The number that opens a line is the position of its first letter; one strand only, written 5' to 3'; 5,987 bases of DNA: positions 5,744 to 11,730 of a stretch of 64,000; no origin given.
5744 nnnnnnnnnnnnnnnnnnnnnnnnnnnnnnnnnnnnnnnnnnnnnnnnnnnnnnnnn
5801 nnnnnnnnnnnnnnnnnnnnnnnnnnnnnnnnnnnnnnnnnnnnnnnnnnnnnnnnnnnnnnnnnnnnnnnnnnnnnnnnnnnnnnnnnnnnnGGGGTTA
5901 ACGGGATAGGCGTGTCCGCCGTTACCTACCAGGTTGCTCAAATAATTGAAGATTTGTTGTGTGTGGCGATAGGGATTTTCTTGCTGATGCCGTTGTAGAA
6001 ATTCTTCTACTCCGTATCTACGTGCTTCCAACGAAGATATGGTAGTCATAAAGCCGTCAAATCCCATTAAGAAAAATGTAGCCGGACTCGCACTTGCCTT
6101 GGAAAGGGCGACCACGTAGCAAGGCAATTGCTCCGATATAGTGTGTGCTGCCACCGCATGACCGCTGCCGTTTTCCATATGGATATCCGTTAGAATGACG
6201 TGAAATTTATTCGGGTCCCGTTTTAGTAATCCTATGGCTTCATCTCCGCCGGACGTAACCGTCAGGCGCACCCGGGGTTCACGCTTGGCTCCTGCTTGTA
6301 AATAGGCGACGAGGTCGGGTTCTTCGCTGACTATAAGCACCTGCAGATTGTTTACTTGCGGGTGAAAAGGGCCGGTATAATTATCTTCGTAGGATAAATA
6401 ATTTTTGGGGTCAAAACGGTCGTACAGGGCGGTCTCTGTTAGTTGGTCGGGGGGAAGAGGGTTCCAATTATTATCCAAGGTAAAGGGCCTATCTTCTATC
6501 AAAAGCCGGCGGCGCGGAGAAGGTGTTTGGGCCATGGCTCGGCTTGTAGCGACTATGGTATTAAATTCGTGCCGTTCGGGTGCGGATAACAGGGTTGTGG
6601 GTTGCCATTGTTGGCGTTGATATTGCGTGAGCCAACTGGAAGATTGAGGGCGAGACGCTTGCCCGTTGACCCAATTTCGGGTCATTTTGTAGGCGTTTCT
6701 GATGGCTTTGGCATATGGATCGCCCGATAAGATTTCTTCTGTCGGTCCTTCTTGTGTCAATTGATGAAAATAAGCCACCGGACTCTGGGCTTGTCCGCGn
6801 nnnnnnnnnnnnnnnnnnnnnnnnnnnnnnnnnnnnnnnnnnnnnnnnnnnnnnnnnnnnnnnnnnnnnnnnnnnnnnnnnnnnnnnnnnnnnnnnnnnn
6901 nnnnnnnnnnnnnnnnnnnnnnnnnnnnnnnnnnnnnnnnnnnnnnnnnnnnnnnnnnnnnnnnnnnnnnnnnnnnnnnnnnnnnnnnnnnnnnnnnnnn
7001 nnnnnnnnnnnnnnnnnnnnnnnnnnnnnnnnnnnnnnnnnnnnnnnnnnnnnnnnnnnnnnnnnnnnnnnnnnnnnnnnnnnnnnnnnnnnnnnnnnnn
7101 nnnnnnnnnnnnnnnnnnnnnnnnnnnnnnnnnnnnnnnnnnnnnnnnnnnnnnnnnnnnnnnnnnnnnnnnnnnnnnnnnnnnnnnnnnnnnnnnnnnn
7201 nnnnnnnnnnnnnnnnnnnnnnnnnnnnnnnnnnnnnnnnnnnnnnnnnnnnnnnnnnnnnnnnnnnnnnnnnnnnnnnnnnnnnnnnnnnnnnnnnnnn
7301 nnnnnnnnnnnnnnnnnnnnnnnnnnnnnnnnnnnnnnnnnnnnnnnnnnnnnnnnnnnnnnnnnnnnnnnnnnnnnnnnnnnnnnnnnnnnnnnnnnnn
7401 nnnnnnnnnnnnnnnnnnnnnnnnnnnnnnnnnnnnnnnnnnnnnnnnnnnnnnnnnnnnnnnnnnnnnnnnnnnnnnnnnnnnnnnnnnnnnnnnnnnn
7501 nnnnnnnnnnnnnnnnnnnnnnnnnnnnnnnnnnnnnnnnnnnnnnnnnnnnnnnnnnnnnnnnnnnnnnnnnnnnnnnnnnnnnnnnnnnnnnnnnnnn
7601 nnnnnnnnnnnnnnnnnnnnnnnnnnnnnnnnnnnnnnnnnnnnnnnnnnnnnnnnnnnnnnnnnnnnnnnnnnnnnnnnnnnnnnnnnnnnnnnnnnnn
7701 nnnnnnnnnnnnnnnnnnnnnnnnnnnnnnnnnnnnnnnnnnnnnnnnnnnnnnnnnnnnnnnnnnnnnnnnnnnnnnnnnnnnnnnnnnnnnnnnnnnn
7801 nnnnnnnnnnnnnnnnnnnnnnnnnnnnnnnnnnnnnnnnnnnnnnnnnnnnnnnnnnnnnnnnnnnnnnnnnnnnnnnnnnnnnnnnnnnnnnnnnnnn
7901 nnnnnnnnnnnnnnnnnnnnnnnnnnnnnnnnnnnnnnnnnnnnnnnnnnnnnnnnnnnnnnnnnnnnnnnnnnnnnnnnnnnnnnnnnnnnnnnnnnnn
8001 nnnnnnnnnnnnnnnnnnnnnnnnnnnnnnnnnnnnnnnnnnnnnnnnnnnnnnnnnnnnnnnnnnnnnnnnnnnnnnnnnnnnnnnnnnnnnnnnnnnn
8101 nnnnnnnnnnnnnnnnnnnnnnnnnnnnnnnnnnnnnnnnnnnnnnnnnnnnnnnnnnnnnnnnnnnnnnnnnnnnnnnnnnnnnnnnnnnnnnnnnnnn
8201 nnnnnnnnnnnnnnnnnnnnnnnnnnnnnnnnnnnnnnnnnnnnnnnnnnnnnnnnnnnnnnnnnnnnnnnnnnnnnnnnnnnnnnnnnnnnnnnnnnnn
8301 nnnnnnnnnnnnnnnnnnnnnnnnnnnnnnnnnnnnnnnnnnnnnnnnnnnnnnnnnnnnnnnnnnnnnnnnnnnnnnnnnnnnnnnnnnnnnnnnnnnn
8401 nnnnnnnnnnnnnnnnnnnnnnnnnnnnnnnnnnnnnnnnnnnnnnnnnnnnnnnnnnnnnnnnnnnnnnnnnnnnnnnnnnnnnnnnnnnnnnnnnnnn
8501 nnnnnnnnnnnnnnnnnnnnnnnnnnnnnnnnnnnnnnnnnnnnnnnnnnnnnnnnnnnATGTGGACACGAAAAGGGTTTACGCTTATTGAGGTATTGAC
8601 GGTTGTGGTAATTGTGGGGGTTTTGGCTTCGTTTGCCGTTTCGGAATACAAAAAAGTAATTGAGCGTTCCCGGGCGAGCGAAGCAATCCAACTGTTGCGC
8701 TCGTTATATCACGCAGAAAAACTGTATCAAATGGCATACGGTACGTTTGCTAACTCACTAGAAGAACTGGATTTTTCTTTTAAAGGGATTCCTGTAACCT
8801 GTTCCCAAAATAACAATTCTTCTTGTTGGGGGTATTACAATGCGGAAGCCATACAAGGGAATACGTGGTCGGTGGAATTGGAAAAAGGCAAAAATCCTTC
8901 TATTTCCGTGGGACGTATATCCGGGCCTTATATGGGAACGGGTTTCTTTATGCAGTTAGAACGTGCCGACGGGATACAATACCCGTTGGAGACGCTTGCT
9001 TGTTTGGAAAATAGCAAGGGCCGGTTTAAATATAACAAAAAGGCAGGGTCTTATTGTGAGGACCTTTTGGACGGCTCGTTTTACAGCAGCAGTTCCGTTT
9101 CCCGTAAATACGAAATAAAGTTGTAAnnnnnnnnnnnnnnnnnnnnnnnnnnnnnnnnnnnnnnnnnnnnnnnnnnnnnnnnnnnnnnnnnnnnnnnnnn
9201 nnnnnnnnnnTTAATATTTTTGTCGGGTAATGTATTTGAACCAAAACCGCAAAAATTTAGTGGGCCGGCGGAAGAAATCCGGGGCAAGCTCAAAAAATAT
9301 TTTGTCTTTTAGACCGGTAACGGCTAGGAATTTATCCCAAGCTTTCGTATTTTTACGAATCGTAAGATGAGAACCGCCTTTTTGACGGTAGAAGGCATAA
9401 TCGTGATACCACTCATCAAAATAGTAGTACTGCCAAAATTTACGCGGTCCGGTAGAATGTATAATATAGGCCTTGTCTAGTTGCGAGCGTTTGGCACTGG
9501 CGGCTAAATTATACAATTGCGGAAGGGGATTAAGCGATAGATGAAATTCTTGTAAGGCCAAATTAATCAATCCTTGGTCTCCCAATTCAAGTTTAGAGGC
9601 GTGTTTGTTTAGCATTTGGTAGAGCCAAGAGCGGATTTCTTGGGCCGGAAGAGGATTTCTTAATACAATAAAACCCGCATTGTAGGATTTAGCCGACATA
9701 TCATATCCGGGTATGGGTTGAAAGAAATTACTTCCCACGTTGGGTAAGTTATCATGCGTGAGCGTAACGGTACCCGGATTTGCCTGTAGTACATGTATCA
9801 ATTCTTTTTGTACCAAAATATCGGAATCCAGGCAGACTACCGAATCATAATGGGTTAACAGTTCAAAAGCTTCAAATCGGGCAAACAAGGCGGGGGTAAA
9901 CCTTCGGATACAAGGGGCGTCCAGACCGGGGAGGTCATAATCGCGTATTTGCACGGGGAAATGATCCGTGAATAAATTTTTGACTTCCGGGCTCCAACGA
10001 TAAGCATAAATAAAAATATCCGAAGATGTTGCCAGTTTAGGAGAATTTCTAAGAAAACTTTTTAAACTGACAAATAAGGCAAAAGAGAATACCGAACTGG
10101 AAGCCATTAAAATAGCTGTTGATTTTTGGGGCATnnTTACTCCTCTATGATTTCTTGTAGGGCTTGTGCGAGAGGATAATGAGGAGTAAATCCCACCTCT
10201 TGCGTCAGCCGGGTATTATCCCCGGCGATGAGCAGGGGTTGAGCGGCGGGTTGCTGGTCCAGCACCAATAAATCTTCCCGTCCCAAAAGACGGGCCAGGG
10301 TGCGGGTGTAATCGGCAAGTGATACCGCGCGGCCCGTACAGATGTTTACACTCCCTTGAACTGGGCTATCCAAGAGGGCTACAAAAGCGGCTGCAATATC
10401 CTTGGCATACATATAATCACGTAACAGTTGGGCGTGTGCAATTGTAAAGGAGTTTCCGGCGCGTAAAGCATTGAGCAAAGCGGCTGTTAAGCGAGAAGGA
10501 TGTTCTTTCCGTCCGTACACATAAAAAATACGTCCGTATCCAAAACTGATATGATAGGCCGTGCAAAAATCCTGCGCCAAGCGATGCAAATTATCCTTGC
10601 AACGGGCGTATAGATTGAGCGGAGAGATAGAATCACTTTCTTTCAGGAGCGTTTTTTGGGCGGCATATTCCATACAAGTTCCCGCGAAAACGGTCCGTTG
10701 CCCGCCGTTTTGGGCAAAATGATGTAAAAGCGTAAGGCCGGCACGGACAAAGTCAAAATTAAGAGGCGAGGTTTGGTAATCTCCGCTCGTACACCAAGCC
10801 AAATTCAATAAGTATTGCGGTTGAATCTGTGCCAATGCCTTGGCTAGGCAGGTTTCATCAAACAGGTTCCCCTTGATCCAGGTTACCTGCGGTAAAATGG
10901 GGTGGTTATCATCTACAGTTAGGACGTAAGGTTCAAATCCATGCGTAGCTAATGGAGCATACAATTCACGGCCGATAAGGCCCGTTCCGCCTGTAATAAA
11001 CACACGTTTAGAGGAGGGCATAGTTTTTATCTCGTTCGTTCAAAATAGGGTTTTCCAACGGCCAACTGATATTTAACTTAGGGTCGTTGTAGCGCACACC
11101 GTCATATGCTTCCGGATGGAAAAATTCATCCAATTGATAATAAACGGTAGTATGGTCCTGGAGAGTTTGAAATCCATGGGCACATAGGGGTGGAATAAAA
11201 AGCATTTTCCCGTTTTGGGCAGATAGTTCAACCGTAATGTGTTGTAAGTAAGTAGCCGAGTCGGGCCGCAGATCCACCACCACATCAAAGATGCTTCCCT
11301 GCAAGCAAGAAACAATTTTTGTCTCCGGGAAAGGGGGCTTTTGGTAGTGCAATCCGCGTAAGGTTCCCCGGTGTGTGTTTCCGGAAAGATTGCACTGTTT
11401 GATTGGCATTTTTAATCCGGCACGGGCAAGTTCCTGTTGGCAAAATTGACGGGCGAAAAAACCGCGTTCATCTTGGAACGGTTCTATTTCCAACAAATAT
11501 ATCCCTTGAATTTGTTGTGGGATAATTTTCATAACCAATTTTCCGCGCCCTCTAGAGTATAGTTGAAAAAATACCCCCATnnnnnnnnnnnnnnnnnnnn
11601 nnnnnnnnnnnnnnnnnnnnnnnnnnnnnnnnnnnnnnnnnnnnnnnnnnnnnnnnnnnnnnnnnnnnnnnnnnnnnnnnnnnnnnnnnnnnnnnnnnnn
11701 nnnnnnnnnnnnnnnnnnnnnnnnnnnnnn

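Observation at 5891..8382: Response-regulator receiver domains fused to cleavable signal peptides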

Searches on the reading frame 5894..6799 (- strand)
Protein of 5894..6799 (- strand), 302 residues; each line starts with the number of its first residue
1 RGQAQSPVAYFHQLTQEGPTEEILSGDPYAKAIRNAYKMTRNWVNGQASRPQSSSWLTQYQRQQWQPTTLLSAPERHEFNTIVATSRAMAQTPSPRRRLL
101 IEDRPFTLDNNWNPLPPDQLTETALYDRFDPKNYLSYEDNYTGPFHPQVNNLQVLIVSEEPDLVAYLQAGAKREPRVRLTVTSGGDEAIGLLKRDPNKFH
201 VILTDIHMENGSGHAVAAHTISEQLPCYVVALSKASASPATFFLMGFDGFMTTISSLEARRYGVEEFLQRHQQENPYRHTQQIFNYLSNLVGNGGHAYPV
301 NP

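Call 43: predict_structure(alignment_id=A4)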
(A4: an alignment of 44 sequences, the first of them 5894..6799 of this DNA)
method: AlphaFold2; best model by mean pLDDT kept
length: 302 residues; sequences in the alignment: 44
mean_pLDDT: 84.7   pTM: 0.76
mean pLDDT of the five models: 84.7, 83.6, 83.3, 83.2, 83.1
residues with pLDDT >= 90: 157; 70-90: 80; 50-70: 50; < 50: 15
segments of 3 or more residues with pLDDT < 50: 1-5, 17-25
pLDDT, mean of each block of 10 residues (from residue 1): 54 54 52 75 78 61 67 85 88 87 63 75 92 95 98 98 97 98 98 98 96 96 97 93 97 91 85 89 98 94 59
secondary structure, 60 per line:
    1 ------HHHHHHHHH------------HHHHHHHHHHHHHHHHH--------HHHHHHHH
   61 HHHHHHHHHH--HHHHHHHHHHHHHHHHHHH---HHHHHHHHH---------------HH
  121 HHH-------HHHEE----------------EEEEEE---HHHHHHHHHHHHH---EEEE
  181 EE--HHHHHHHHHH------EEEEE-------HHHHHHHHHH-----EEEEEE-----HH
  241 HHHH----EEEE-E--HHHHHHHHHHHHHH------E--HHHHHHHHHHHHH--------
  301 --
elements in order: H7-15 H28-44 H53-70 H73-91 H95-103 H119-123 E152-157 H161-173 E177-182 H185-194 E201-205 H213-222 E228-233 H239-244 E249-252 H257-270 H280-292

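Call 48: fold_search(model_id=the predicted structure, library=pdb)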
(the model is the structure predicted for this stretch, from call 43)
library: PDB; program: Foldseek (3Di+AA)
matches with E <= 10: 1774; with E <= 0.001: 147
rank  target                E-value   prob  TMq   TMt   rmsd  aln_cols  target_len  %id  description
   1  8xat_A                4.3e-06  1.00  0.31  0.48  14.2       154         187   16  Crystal structure of AtARR1(RD-DBD) (released 2024-01-24)
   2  3eul_B                8.2e-06  1.00  0.32  0.73   9.0       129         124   21  Structure of the signal receiver domain of the putative response regulator NarL from Mycobacterium tuberculosis (released 2008-11-11)
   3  3eul_A                1.1e-05  1.00  0.36  0.85   2.2       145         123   17  Structure of the signal receiver domain of the putative response regulator NarL from Mycobacterium tuberculosis (released 2008-11-11)
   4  8xat_B                1.4e-05  1.00  0.31  0.47  14.3       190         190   15  Crystal structure of AtARR1(RD-DBD) (released 2024-01-24)
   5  6swl_B                3.2e-05  1.00  0.31  0.67   9.8       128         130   19  The REC domain of XynC, a response regulator from Geobacillus stearothermophilus (released 2020-10-14)
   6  8phx_C                3.6e-05  1.00  0.32  0.69   7.9       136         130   18  Receiver Domain of the Hybrid Histidine Kinase Sln1 of Candida albicans (released 2024-07-03)
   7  2pkx_B                3.8e-05  1.00  0.30  0.71   6.5       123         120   15  E.coli response regulator PhoP receiver domain (released 2007-05-22)
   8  6eo3_A                4.0e-05  1.00  0.30  0.44   9.6       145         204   15  Conformational dynamism for DNA interaction in Salmonella typhimurium RcsB response regulator. S207C P212121 (released 2017-11-15)
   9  3eul_C                4.8e-05  1.00  0.31  0.74   2.1       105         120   22  Structure of the signal receiver domain of the putative response regulator NarL from Mycobacterium tuberculosis (released 2008-11-11)
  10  5kbx_B                6.1e-05  1.00  0.32  0.63   8.5       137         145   19  Co-crystal structure of the Saccharomyces cerevisiae histidine phosphotransfer signaling protein Ypd1 and the receiver (released 2017-06-07)
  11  9fn5_B                7.7e-05  1.00  0.31  0.72   9.5       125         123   18  The REC domain (in the non-phosphorylated state) of XynC, a response regulator from G.proteiniphilus T-6 (released 2025-06-25)
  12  4zmr_A                8.2e-05  1.00  0.33  0.47   5.6       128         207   19  Structural characterization of the full-length response regulator spr1814 in complex with a phosphate analogue reveals (released 2016-04-27)
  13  8phx_D                8.2e-05  1.00  0.32  0.70   7.4       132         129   21  Receiver Domain of the Hybrid Histidine Kinase Sln1 of Candida albicans (released 2024-07-03)
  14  1dcf                  8.7e-05  1.00  0.29  0.60   9.3       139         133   19  CRYSTAL STRUCTURE OF THE RECEIVER DOMAIN OF THE ETHYLENE RECEPTOR OF ARABIDOPSIS THALIANA (released 2000-01-04)
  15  3t8y_A                1.0e-04  1.00  0.31  0.65   7.8       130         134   21  Crystal structure of the response regulator domain of Thermotoga maritima CheB (released 2011-09-14)
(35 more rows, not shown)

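Call 63: search_solved_structures(query=A4, max_evalue=0.001, show_alignments=3)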
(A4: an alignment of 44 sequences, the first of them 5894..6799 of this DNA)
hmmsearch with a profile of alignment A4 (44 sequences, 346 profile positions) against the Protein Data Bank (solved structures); distinct sequences matched with E-value up to 0.001: 72 (the best 60 are shown).
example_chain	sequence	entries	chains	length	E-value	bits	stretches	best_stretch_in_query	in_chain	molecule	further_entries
6ont_A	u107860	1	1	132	2.3e-11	47.1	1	214-299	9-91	Two-component response regulator 1452 receiver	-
1zy2_A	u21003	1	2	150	7.5e-11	45.4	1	213-297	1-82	transcriptional regulator NtrC1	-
4q7e_A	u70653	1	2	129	9e-11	45.1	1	213-303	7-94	Response regulator of a two component regulatory system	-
4l4u_A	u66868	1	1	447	1.4e-10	44.5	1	212-296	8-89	Transcriptional regulator (NtrC family)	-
1ny5_A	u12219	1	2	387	5.2e-10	42.6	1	213-296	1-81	transcriptional regulator (NtrC family)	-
5uic_A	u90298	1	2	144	6.5e-10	42.3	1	212-297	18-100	Two-component response regulator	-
3a0u_A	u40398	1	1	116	6.7e-10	42.3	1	214-297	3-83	Response regulator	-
3a0r_B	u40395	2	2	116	6.8e-10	42.2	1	214-296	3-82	Response regulator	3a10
8xat_A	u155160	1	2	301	1.2e-09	41.5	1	213-299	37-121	Two-component response regulator ARR1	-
9h6e_D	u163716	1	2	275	6.3e-09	39.1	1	214-299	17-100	Two-component response regulator ARR1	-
8phx_A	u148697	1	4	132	1.3e-08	38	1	209-330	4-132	Histidine protein kinase SLN1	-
9xzo_A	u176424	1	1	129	1.4e-08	37.9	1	214-312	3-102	De novo protein M1X0B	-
8pdc_A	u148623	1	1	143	1.2e-07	34.9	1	212-295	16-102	histidine kinase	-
3kht_A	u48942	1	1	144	2.2e-07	34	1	212-295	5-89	Response regulator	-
3nnn_A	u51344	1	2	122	2.4e-07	33.9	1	213-295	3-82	DNA BINDING RESPONSE REGULATOR D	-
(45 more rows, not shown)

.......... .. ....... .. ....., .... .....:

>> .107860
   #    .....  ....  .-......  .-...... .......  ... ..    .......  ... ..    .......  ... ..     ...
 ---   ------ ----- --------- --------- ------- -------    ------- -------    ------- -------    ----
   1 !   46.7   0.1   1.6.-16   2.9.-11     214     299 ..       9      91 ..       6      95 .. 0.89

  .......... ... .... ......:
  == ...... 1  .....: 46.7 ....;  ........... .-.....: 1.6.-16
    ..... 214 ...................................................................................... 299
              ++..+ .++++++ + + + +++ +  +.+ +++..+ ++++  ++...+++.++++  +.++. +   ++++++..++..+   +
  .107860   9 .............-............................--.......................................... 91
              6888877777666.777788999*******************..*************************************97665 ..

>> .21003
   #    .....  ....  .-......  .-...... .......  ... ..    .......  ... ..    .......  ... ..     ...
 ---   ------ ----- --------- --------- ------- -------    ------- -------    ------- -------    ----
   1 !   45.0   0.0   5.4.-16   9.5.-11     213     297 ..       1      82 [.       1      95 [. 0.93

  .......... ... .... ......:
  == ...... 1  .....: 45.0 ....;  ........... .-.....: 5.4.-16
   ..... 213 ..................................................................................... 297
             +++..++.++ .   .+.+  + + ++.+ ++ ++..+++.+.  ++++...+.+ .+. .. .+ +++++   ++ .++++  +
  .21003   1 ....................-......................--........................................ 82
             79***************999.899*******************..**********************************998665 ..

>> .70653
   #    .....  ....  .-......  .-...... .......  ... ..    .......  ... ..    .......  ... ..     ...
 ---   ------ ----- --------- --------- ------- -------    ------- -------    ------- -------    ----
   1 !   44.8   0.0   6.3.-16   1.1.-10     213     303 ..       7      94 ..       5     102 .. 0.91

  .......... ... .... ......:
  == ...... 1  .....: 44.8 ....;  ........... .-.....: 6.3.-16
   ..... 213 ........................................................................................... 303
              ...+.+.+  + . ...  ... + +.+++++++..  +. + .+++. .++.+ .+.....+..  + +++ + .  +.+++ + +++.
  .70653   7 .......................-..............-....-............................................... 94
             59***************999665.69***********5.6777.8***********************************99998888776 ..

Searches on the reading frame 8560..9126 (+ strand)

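Call 36: search_protein_families(library=pfam, proteins=[window:8560-9126:+], max_evalue=0.001)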
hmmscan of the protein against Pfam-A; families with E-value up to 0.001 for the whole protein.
window:8560-9126:+ (188 aa): 1 family
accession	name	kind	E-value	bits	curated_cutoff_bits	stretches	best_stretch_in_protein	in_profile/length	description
PF07963.17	N_methyl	-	1.5e-06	27.9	21.2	1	4-26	4-26/27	Prokaryotic N-terminal methylation motif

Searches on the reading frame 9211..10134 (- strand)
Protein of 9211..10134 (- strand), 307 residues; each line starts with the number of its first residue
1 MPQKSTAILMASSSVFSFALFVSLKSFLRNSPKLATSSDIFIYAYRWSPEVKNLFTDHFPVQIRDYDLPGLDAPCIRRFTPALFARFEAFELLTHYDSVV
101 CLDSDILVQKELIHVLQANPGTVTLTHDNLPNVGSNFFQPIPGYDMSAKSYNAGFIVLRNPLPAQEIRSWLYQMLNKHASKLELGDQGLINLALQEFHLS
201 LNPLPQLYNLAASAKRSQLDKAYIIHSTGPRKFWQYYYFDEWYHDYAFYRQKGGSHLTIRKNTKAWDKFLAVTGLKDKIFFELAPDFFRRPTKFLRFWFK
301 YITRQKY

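Call 36: search_protein_families(library=pfam, proteins=[window:9211-10134:-], max_evalue=0.001)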
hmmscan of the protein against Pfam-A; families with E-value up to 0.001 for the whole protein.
window:9211-10134:- (307 aa): 1 family
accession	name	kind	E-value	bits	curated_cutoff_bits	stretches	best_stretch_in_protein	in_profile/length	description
PF01501.26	Glyco_transf_8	-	1e-15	58.5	24.3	1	8-236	2-251/253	Glycosyl transferase family 8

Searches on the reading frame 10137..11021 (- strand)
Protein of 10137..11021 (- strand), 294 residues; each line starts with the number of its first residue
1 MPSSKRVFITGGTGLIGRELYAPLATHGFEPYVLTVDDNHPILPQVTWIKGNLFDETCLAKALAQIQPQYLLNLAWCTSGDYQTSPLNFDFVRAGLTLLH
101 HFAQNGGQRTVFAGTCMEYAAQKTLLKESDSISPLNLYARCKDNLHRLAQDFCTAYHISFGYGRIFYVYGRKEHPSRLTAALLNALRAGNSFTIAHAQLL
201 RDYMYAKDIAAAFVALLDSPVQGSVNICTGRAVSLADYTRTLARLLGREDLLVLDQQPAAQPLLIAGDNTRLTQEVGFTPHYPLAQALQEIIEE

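Call 36: search_protein_families(library=pfam, proteins=[window:10137-11021:-], max_evalue=0.001)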
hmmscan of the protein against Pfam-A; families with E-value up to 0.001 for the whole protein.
window:10137-11021:- (294 aa): 3 families
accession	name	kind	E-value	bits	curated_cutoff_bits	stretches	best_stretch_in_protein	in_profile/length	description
PF01370.27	Epimerase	-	3.6e-32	112.1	20.9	1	7-227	1-239/240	NAD dependent epimerase/dehydratase family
PF16363.11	GDP_Man_Dehyd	-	1e-16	61.8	27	1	8-290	1-331/332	GDP-mannose 4,6 dehydratase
PF04321.23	RmlD_sub_bind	-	5.4e-10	39.2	27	1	6-222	2-202/287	RmlD substrate binding domain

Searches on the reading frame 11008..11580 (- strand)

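Call 36: search_protein_families(library=pfam, proteins=[window:11008-11580:-], max_evalue=0.001)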
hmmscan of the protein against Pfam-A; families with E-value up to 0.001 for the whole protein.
window:11008-11580:- (190 aa): 1 family
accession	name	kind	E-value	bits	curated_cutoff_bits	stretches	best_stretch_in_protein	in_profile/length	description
PF00908.23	dTDP_sugar_isom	-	2.4e-61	206.8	27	1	23-189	3-165/168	dTDP-4-dehydrorhamnose 3,5-epimerase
